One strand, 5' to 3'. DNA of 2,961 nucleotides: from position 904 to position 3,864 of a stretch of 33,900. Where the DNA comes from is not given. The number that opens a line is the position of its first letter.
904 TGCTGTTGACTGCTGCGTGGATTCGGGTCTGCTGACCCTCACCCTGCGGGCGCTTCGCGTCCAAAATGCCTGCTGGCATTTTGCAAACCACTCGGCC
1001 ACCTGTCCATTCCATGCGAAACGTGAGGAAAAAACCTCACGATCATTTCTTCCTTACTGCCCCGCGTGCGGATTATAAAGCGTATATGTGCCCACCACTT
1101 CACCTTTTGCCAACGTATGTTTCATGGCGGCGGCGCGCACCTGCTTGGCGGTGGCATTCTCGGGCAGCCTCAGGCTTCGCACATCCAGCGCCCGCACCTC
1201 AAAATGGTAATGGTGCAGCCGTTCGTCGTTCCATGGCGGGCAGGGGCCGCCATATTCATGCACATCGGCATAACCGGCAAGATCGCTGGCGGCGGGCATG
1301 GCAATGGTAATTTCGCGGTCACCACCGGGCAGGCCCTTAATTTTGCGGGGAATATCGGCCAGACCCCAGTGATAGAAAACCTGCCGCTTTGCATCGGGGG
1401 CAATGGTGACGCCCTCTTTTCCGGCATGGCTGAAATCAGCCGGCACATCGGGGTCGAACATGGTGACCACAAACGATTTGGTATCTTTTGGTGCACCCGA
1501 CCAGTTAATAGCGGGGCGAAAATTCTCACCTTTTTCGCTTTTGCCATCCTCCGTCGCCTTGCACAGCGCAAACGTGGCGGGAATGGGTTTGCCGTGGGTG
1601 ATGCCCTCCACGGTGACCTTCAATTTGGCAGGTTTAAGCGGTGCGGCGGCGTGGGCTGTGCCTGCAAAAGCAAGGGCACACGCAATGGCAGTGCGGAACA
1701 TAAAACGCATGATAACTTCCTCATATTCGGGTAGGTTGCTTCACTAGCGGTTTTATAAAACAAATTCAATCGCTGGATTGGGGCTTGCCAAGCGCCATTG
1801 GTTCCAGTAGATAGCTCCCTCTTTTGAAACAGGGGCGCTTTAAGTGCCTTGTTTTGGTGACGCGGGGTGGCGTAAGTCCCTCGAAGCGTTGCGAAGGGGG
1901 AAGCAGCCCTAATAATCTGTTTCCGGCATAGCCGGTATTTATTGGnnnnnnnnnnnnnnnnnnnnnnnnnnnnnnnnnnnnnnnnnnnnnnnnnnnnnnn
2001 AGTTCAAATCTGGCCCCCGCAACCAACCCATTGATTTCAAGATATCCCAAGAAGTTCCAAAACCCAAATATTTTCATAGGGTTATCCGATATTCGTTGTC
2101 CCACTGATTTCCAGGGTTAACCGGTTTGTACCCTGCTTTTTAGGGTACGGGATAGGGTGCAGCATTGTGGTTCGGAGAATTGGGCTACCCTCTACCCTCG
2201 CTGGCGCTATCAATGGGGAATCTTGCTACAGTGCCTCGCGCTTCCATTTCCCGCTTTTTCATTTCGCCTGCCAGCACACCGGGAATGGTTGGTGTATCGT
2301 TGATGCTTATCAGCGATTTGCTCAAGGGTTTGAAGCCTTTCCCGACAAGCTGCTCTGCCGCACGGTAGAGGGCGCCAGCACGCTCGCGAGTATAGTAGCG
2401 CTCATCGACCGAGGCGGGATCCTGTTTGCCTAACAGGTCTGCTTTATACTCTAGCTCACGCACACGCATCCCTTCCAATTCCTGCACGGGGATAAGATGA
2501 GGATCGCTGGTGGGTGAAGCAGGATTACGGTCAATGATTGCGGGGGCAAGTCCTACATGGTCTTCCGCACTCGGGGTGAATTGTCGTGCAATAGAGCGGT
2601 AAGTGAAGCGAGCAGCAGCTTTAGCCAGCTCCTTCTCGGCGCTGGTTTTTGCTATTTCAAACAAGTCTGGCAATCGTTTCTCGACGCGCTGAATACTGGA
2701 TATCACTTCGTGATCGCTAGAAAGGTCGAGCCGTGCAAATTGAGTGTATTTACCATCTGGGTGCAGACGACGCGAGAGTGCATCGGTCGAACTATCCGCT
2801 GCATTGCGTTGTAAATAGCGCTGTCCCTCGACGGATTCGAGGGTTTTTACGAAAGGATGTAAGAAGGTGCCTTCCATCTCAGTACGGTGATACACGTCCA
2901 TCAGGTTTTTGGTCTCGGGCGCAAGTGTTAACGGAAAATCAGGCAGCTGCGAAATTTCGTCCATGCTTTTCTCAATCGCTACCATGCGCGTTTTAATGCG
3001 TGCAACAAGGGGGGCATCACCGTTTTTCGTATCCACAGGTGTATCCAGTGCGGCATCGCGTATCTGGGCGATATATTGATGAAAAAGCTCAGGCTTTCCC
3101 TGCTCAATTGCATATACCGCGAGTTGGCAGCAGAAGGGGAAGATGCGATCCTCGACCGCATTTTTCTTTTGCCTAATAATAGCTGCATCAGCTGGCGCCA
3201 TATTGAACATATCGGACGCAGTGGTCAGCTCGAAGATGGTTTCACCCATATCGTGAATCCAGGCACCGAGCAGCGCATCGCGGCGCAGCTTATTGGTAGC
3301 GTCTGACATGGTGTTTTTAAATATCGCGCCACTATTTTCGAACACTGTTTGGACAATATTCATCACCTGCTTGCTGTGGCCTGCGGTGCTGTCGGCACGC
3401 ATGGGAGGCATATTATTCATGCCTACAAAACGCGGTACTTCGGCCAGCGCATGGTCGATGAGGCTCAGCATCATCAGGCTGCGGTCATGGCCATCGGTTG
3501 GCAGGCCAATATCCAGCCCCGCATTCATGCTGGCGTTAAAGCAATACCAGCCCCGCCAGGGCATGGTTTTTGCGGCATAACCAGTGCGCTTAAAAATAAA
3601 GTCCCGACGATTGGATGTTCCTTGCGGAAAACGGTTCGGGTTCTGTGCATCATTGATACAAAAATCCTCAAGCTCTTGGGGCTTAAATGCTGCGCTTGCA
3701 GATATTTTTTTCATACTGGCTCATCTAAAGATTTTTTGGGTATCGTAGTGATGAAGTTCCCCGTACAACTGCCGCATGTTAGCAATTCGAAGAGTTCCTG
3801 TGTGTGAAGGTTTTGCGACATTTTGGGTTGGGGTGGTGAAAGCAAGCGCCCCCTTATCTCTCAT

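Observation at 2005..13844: Integrase-less tRNA-fMet island whose entire cargo is a nuclease/phosphohydrolase trio (candidate undescribed system)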

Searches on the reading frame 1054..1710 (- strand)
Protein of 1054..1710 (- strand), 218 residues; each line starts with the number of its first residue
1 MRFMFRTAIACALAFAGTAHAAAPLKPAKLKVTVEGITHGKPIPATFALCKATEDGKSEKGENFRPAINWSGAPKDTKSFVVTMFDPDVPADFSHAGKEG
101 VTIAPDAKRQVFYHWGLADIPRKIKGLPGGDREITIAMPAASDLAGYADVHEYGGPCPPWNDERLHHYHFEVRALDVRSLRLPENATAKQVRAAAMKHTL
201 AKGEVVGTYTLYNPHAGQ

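Call 12: search_protein_families(library=ncbifam, proteins=[window:1054-1710:-], max_evalue=0.001)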
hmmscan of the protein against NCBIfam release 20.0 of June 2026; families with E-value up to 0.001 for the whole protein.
window:1054-1710:- (218 aa): 3 families
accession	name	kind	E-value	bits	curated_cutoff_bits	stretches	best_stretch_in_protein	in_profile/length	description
TIGR00481.1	TIGR00481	subfamily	8.5e-25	87.2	57.75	2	103-208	36-141/142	YbhB/YbcL family Raf kinase inhibitor-like protein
NF007609.0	PRK10257.1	equivalog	1.9e-20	73.1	226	1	54-209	20-157/158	kinase inhibitor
NF007330.0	PRK09818.1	equivalog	8.4e-20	71.5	277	1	25-210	17-181/183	kinase inhibitor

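Call 38: find_related_loci(query=window:1054-1710:-, collection=genome_contigs, flank=10000)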
Query window:1054-1710:- (218 aa) in genome_contigs; peptide patterns used: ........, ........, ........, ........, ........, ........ (x = any residue, [..] = any of these).
600 stretches matched a pattern (row limit reached: there are more); 577 encode a relative of the query (tblastn E <= 1e-3); the best 80 are kept; 80 distinct loci.
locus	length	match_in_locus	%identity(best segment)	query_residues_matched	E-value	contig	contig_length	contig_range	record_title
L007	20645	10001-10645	54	1-214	1e-66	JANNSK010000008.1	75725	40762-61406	MAG: Alphaproteobacteria bacterium isolate SOY_31_metabat_223 SOY_31_k141_3137588, whole genome shotgun sequence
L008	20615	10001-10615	45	30-212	8e-54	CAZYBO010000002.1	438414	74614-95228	MAG TPA_asm: uncultured Rickettsiales bacterium isolate SRP302895_co1_247 genome assembly, contig: NODE_22_length_438414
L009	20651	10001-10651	43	2-210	2e-51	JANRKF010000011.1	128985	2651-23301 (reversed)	MAG: Alphaproteobacteria bacterium isolate bins.82 k141_2866021, whole genome shotgun sequence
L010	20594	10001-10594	49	27-215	4e-51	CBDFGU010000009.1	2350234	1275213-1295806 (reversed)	MAG: Rickettsiales bacterium isolate 65efd935-89ef-4d18-82de-10c37dfece6b genome assembly, contig: chromosome_2, whole g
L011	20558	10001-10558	46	28-210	6e-48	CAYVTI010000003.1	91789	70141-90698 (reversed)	MAG TPA_asm: uncultured Rickettsiales bacterium isolate SRP272529_co2_239 genome assembly, contig: NODE_266_length_91789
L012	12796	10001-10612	42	27-216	1e-47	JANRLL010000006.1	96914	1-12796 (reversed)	MAG: Rickettsiales bacterium isolate bins.21 k141_5248298, whole genome shotgun sequence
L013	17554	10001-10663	43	13-211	5e-46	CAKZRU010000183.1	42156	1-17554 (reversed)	MAG TPA_asm: uncultured Myxococcales bacterium isolate ERR2094175_bin.130_CONCOCT_v1.1_MAG genome assembly, contig: ERZ6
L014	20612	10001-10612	45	30-214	1e-45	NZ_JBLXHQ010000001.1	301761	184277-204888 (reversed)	MAG: Marinobacter sp. isolate ET09-02 T09maxbin_out.013RE.5K@1, whole genome shotgun sequence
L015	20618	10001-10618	44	28-214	2e-45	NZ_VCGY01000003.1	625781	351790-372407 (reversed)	Marinobacter sp. 1-4A NODE_3_length_625781_cov_63.329219, whole genome shotgun sequence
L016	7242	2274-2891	44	28-214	3e-45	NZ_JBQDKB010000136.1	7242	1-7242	MAG: Marinobacter sp. isolate AOP31_B2_surf _bin _1 AOP31_B2_surf.bin.1_136, whole genome shotgun sequence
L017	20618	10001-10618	42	28-214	3e-45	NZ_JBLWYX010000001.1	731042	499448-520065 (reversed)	MAG: Marinobacter sp. isolate EC01-08 C01maxbin.020RE.5K@1, whole genome shotgun sequence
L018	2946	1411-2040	43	24-214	3e-45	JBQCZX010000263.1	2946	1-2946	MAG: Marinobacter sp. isolate AOP36_B1_surf _bin _11 AOP36_B1_surf.bin.11_263, whole genome shotgun sequence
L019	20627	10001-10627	44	26-215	5e-45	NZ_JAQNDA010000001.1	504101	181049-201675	Marinobacter sp. SS21 contig1, whole genome shotgun sequence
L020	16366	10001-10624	44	26-214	5e-45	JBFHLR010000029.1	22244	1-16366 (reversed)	MAG: Marinobacter sp. isolate Mix_sand07.2021.05.Z.41 k141_716170_length_22244_cov_21.0896, whole genome shotgun sequenc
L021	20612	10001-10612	43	30-214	1e-44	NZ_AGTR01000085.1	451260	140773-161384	Marinobacter manganoxydans MnI7-9 contig00001, whole genome shotgun sequence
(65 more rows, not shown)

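Call 42: find_encoding_contigs(protein=window:1054-1710:-, flank=10000, max_places=10)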
Protein window:1054-1710:- (218 aa): 4 contigs read that carry it; 4 places shown.
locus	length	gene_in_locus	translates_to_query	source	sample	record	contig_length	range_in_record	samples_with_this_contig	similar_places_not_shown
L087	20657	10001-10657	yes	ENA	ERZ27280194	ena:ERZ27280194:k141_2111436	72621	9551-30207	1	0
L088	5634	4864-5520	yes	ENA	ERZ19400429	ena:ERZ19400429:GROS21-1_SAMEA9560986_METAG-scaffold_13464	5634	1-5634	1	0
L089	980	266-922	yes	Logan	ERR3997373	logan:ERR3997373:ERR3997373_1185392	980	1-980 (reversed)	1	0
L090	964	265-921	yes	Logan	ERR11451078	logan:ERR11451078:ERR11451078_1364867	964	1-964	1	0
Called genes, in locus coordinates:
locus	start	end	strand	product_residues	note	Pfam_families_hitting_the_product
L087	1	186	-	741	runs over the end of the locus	PF01368:DHH, PF02272:DHHA1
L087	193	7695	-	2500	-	-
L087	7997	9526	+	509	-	-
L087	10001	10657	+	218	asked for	PF01161:PBP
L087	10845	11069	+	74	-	-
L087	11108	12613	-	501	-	PF00239:Resolvase, PF07508:Recombinase, PF09851:SHOCT (weak)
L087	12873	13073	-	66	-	-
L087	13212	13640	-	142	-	PF19889:DUF6362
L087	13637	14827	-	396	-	PF11638:DnaA_N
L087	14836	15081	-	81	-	-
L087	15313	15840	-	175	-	PF00717:Peptidase_S24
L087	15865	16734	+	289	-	-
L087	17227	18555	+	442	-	PF02321:OEP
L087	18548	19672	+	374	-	PF25973:BSH_CzcB, PF25954:Beta-barrel_RND_2 (weak), PF25975:CzcB_C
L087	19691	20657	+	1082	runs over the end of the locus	PF00873:ACR_tran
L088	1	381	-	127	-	?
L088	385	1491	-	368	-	PF14696:Glyoxalase_5, PF00903:Glyoxalase, PF13669:Glyoxalase_4 (weak)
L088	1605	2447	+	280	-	PF00351:Biopterin_H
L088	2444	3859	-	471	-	-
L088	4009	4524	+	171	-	PF00717:Peptidase_S24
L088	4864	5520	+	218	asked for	PF01161:PBP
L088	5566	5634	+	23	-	?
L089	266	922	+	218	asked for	PF01161:PBP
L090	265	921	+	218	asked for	PF01161:PBP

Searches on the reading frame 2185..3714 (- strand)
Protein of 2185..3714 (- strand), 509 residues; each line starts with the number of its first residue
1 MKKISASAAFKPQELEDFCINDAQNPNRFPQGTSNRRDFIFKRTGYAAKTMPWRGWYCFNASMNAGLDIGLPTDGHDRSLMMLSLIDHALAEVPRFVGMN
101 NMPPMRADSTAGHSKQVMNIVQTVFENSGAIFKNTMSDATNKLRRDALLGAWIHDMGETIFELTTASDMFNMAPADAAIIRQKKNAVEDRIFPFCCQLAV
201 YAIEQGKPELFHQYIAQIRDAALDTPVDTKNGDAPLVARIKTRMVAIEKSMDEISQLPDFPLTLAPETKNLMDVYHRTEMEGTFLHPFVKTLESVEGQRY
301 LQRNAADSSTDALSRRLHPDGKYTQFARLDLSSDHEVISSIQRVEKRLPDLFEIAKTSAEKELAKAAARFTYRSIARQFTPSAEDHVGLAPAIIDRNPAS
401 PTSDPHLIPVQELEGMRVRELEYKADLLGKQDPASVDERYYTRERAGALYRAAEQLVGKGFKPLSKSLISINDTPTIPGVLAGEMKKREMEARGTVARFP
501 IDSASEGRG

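Call 7: search_protein_families(library=pfam, proteins=[window:2185-3714:-], max_evalue=0.01)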
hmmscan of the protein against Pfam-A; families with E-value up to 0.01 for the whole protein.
window:2185-3714:- (509 aa): 0 families

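Call 8: search_protein_families(library=padloc, proteins=[window:2185-3714:-], max_evalue=0.01)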
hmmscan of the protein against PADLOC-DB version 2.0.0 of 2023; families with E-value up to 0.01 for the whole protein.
window:2185-3714:- (509 aa): 0 families

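Call 12: search_protein_families(library=ncbifam, proteins=[window:2185-3714:-], max_evalue=0.001)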
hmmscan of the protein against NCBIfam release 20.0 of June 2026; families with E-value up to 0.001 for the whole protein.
window:2185-3714:- (509 aa): 0 families

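Call 13: search_protein_families(library=phrogs, proteins=[window:2185-3714:-], max_evalue=0.01)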
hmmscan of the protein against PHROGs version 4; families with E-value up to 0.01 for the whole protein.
window:2185-3714:- (509 aa): 0 families

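Call 26: search_solved_structures(query=A2, max_evalue=10, show_alignments=3)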
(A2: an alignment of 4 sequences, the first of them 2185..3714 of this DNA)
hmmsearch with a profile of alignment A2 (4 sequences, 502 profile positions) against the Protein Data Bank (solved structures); distinct sequences matched with E-value up to 10: 5.
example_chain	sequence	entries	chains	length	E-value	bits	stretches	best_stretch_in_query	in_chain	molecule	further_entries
5cwo_A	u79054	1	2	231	0.1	14.5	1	180-239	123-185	Designed helical repeat protein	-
2paq_A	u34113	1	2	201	0.23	13.3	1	78-167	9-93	5'-deoxynucleotidase YfbR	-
7qxw_v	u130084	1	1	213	0.43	12.4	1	276-353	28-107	AN1-type zinc finger protein 5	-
7obi_A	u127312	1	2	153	0.71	11.7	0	223-278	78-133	CTPR-rv4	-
9bui_z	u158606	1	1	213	1.1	11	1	276-353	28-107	AN1-type zinc finger protein 5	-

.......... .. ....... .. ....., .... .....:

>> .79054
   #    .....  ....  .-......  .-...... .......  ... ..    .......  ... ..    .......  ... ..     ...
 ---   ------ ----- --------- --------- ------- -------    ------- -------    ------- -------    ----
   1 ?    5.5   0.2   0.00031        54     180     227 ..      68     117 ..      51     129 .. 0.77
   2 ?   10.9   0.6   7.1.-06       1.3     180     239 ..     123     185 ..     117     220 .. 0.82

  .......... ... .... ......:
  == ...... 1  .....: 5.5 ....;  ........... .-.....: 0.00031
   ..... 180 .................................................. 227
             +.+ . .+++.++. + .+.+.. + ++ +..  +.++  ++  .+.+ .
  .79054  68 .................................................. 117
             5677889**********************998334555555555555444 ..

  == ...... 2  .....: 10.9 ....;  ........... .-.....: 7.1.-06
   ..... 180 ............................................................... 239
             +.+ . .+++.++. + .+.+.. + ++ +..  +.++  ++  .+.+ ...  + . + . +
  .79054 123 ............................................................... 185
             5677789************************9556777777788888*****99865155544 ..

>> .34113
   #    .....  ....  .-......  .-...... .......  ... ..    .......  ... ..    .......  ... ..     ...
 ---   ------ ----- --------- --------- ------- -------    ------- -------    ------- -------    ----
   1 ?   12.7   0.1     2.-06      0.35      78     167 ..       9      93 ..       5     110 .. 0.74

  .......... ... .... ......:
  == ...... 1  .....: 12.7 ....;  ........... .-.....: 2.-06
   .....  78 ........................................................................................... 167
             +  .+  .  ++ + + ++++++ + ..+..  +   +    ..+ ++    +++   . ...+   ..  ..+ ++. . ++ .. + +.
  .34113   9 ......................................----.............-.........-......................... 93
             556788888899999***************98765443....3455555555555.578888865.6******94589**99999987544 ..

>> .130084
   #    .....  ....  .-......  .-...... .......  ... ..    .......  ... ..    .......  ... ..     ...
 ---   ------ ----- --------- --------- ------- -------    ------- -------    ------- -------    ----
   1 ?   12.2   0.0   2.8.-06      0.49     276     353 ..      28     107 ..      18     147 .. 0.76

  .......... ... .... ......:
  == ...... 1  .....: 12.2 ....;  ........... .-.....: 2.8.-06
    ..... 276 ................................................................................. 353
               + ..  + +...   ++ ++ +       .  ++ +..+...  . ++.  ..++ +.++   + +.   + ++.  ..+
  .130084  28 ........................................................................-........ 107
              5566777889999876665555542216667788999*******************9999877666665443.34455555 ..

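Call 32: search_protein_families(library=pfam, proteins=[window:2185-3714:-], max_evalue=1)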
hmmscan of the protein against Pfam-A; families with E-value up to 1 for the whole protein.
window:2185-3714:- (509 aa): 0 families

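Call 89: find_homologous_proteins(query=A2, max_evalue=0.001)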
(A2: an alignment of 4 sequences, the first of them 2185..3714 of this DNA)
Query A2 (4 sequences) (509 aa, profile of the alignment): 24 proteins with E <= 0.001 among 8000 candidates.
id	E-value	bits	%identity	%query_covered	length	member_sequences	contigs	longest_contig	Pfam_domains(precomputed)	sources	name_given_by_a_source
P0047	4.9e-231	786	40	98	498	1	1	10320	-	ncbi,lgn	-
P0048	5.3e-231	786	52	97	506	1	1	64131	-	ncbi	-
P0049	2.4e-214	731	93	100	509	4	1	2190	-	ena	-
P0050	3.6e-164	565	62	97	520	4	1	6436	-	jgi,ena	jgi:hypothetical protein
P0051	8.8e-147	508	41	92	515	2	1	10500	-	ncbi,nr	ncbi:MAG: hypothetical protein C0436_04465 [Alphaproteobacteria bacterium]|nr:hypothetical protein [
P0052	2.0e-145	503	52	93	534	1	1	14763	-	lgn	-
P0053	2.1e-144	500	52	95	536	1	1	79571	-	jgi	jgi:hypothetical protein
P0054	1.2e-143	498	41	91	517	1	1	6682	-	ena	-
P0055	2.5e-141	490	38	94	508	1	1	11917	-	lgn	-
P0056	3.5e-139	483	50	92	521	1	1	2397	-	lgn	-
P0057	3.3e-136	473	51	92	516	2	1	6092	-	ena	-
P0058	1.1e-135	471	53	86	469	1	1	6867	-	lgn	-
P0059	9.7e-132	458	45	96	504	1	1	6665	-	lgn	-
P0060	9.2e-126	439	74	74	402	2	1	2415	-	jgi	jgi:hypothetical protein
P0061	3.2e-120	420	45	94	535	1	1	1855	-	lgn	-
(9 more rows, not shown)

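Call 91: search_solved_structures(query=A10, max_evalue=10, show_alignments=3)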
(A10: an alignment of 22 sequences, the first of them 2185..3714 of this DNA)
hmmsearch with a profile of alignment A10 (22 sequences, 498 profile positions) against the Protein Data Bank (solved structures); distinct sequences matched with E-value up to 10: 0.

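Call 93: search_protein_families(library=pfam, alignment_id=A10, max_evalue=1)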
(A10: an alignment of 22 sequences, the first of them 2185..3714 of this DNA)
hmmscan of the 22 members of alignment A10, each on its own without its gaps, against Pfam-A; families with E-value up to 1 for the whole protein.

A. member 1, window:2185-3714:- (509 aa): 0 families

B. families by the number of members that match (of 22 scanned): 13 families
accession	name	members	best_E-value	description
PF01966.28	HD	9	0.00054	HD domain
PF11786.13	Aft1_HRA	2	0.23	Aft1 HRA domain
PF08988.15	T3SS_needle_E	1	0.027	Type III secretion system, cytoplasmic E component of needle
PF24729.2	Acb2_Tad1_hairpin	1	0.045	Acb2/Tad1, hairpin domain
PF19920.4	bpX4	1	0.048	MoxR-vWA-beta-propeller ternary system domain bpX4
PF08066.17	PMC2NT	1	0.056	PMC2NT (NUC016) domain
PF21984.2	DnaD_N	1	0.097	DnaD N-terminal domain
PF22794.1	jr-ZPR1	1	0.1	ZPR1 jelly-roll domain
PF17937.6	TetR_C_28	1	0.11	Tetracyclin repressor-like, C-terminal domain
PF08668.18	HDOD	1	0.13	HDOD domain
PF02108.21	FliH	1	0.16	Flagellar assembly protein FliH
PF20021.4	VMAP-M18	1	0.23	vWA-MoxR associated protein middle region (VMAP-M) 18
PF12638.12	Staygreen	1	0.24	Staygreen protein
